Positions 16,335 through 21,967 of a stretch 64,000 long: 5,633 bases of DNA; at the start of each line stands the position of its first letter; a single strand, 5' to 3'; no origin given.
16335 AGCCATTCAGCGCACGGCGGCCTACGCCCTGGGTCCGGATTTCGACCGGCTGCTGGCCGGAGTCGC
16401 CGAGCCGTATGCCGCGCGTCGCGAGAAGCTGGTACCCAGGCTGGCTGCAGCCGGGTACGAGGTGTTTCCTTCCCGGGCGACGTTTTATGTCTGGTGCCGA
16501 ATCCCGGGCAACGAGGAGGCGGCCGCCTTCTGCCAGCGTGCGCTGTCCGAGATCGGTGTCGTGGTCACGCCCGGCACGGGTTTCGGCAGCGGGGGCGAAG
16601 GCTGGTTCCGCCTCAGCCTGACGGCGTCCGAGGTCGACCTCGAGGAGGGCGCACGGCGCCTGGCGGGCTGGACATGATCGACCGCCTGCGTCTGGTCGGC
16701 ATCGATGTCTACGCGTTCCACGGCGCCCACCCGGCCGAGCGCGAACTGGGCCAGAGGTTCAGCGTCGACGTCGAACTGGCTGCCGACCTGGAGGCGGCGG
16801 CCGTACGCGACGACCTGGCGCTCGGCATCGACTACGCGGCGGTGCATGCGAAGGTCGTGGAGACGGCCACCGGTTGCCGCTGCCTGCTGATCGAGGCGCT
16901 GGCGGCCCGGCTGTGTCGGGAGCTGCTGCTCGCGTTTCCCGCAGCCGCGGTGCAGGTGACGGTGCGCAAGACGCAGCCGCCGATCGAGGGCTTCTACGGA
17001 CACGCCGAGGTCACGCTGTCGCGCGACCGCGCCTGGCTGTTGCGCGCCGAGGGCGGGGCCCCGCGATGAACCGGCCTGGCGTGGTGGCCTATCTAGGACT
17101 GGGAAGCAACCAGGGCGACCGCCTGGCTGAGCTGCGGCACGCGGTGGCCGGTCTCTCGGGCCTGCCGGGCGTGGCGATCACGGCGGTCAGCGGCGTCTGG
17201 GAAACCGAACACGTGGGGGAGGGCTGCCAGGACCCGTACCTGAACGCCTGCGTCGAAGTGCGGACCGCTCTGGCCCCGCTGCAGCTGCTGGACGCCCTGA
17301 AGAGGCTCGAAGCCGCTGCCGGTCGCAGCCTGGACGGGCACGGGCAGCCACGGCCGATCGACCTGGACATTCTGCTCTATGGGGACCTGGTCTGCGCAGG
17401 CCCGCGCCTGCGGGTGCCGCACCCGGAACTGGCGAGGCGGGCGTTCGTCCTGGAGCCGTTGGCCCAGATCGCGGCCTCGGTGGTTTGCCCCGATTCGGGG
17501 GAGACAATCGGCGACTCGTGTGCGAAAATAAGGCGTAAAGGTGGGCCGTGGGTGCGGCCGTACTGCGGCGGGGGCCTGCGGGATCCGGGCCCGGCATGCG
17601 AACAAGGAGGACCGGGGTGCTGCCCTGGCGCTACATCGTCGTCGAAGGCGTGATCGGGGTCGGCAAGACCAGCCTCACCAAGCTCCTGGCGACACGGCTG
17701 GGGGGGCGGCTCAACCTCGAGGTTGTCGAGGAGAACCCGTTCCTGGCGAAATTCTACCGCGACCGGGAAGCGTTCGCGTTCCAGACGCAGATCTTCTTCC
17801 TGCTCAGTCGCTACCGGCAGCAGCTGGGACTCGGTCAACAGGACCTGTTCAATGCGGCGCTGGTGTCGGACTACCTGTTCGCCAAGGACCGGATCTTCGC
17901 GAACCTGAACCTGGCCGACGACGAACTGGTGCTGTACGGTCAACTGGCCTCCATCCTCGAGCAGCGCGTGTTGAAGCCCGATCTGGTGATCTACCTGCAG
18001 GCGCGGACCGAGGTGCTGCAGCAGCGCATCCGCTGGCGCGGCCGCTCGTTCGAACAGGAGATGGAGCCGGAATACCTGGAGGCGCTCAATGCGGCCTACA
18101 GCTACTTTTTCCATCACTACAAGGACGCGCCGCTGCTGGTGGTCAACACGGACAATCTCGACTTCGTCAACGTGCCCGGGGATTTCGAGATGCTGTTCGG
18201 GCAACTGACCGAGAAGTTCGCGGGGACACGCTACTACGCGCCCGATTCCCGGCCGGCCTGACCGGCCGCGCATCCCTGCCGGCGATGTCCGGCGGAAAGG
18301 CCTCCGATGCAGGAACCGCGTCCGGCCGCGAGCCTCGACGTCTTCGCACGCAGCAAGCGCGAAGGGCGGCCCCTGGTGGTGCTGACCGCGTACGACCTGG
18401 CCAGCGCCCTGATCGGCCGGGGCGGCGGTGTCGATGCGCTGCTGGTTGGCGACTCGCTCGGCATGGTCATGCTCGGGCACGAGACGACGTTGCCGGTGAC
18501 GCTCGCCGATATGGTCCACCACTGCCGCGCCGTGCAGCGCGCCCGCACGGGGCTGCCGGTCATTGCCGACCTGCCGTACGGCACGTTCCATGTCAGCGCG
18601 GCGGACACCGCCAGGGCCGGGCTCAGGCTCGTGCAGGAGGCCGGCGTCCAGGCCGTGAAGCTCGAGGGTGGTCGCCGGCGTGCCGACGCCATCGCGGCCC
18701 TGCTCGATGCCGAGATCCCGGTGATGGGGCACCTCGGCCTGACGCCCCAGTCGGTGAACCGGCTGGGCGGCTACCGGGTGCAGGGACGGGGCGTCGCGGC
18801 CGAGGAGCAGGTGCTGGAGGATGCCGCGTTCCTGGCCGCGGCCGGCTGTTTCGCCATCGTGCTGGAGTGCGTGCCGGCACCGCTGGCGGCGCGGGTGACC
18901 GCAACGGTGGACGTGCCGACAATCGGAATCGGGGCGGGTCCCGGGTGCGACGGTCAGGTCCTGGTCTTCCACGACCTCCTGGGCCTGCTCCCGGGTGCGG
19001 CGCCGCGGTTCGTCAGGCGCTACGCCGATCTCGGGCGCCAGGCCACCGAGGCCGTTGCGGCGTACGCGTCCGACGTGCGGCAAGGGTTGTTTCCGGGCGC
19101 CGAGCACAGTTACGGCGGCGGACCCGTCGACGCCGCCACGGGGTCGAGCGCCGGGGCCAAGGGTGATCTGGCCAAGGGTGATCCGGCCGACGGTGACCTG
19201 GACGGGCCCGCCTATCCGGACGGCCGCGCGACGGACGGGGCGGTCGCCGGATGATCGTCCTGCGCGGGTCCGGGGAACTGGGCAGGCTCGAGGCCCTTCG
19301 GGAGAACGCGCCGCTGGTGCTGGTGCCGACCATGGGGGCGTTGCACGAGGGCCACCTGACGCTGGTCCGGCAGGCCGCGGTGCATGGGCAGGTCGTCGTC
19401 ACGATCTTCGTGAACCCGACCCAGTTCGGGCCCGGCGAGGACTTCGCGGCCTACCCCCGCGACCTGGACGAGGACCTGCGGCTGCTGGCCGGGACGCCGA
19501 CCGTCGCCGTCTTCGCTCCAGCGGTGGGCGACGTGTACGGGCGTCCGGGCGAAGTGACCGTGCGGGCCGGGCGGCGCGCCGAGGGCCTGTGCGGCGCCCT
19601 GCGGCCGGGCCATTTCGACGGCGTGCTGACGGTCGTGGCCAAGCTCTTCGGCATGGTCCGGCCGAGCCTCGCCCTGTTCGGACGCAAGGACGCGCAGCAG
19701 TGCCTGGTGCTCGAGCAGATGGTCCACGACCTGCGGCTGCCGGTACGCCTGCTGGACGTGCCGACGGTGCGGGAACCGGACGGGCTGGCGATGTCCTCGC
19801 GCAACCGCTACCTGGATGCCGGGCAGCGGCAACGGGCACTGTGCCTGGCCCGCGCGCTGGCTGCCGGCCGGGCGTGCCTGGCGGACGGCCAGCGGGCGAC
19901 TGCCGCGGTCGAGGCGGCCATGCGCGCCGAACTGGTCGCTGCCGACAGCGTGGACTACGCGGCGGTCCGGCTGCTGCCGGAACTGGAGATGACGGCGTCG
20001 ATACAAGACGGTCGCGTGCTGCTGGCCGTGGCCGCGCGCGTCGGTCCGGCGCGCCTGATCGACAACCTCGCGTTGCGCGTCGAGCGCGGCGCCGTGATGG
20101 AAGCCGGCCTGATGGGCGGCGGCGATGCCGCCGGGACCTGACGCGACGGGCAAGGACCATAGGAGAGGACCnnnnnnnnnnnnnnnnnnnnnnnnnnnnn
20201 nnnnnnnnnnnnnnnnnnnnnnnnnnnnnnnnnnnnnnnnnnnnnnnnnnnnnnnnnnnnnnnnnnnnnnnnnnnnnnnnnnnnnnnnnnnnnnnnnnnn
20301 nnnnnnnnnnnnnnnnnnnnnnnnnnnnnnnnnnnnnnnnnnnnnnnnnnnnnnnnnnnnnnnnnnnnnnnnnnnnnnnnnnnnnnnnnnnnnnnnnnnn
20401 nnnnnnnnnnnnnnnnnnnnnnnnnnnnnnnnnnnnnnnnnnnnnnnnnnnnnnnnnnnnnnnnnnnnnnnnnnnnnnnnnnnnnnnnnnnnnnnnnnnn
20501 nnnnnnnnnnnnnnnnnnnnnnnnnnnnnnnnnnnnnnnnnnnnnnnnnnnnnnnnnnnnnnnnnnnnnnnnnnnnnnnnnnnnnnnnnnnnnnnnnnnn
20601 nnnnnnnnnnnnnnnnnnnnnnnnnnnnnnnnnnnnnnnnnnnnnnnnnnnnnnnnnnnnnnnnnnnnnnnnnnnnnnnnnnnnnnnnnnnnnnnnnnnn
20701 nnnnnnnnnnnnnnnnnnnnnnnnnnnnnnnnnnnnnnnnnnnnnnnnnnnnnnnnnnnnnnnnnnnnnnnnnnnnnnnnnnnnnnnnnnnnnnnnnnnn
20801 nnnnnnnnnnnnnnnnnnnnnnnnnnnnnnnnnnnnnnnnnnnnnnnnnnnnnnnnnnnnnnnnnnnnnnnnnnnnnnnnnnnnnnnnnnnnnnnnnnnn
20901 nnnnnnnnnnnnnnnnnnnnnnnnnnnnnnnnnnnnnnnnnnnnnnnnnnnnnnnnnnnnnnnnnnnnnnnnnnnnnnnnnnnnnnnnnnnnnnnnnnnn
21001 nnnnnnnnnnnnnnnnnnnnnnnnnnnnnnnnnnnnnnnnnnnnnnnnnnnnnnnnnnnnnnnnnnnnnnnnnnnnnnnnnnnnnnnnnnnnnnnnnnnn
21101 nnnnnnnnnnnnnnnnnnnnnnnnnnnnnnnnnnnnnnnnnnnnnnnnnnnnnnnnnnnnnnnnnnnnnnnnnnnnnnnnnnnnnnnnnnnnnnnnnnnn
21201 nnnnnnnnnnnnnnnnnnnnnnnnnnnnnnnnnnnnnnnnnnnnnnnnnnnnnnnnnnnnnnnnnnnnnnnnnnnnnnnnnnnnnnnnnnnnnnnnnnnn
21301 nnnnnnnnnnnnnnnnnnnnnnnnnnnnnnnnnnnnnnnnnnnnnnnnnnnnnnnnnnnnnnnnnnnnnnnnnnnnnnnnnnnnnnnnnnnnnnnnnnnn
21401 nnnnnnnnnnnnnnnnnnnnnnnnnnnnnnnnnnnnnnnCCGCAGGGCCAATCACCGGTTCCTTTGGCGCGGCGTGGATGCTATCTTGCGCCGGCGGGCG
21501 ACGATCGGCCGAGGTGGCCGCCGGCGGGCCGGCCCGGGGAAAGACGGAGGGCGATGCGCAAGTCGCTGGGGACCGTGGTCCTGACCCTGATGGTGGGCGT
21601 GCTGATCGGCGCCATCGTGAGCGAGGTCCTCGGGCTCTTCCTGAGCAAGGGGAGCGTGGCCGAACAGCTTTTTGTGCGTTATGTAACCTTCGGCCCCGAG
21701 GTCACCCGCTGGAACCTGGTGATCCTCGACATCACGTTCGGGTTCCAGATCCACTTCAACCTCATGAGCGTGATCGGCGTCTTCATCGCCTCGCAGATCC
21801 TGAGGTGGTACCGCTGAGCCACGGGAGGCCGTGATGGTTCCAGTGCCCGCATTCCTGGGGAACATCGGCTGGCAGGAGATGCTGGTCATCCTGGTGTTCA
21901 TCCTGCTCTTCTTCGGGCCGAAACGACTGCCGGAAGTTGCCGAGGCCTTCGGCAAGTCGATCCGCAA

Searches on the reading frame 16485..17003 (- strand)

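Call 28: search_protein_families(library=pfam, proteins=[window:16485-17003:-], max_evalue=0.01)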
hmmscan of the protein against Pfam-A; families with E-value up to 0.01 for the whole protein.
window:16485-17003:- (172 aa): 1 family
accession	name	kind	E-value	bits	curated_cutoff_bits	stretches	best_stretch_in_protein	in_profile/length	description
PF16907.10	Caskin-Pro-rich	-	0.0063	17.4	29.1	0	117-150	55-87/91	Proline rich region of Caskin proteins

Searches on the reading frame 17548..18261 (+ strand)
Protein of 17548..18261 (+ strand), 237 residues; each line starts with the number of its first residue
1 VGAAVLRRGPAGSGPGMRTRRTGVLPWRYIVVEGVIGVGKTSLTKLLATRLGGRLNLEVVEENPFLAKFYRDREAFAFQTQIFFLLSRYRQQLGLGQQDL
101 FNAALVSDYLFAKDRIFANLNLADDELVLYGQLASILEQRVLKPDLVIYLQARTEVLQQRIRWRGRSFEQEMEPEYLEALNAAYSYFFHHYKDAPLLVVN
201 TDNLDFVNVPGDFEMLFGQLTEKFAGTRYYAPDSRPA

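Call 22: search_protein_families(library=pfam, proteins=[window:17548-18261:+], max_evalue=0.001)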
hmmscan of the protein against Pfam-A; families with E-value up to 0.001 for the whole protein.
window:17548-18261:+ (237 aa): 3 families
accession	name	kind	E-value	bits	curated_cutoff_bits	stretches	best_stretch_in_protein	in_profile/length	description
PF01712.25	dNK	-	3.2e-38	132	27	1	30-220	1-198/203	Deoxynucleoside kinase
PF02223.23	Thymidylate_kin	-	1.9e-06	28.1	27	1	32-191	1-163/185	Thymidylate kinase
PF13238.12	AAA_18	-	4.8e-06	27.5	29.4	1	30-167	1-114/128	AAA domain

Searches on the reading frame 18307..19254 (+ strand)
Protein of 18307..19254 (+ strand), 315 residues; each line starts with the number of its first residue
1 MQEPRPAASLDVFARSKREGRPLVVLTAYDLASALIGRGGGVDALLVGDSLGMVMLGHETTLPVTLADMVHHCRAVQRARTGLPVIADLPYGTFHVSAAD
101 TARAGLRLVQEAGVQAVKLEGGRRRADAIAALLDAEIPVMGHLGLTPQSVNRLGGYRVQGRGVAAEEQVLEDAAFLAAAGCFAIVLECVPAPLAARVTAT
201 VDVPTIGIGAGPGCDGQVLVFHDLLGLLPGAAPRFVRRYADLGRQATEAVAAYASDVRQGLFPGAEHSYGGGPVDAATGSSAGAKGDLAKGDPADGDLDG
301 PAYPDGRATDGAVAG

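Call 22: search_protein_families(library=pfam, proteins=[window:18307-19254:+], max_evalue=0.001)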
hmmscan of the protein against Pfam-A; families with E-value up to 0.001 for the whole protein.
window:18307-19254:+ (315 aa): 2 families
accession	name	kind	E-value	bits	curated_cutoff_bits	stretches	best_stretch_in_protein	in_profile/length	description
PF02548.21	Pantoate_transf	-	4.1e-103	344.8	28.7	1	12-264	6-258/259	Ketopantoate hydroxymethyltransferase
PF13714.12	PEP_mutase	-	3.7e-07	30.4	31.5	1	16-124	4-109/240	Phosphoenolpyruvate phosphomutase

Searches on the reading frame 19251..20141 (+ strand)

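Call 22: search_protein_families(library=pfam, proteins=[window:19251-20141:+], max_evalue=0.001)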
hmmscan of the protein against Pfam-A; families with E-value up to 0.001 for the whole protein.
window:19251-20141:+ (296 aa): 1 family
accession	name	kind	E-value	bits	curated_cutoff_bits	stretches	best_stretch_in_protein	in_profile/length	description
PF02569.21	Pantoate_ligase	-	2.1e-87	293.1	20.7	1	16-273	16-267/268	Pantoate-beta-alanine ligase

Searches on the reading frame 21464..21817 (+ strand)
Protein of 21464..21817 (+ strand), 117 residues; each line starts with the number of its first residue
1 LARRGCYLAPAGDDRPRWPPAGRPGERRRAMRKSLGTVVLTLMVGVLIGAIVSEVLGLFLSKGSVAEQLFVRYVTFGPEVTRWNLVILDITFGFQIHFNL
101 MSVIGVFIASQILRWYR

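Call 23: search_protein_families(library=pfam, proteins=[window:21464-21817:+], max_evalue=0.001)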
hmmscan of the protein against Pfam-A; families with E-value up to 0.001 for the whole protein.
window:21464-21817:+ (117 aa): 1 family
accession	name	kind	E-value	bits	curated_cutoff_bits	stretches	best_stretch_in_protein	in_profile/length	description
PF14209.11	DUF4321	-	4e-10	39.8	27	1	80-109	16-44/48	Domain of unknown function (DUF4321)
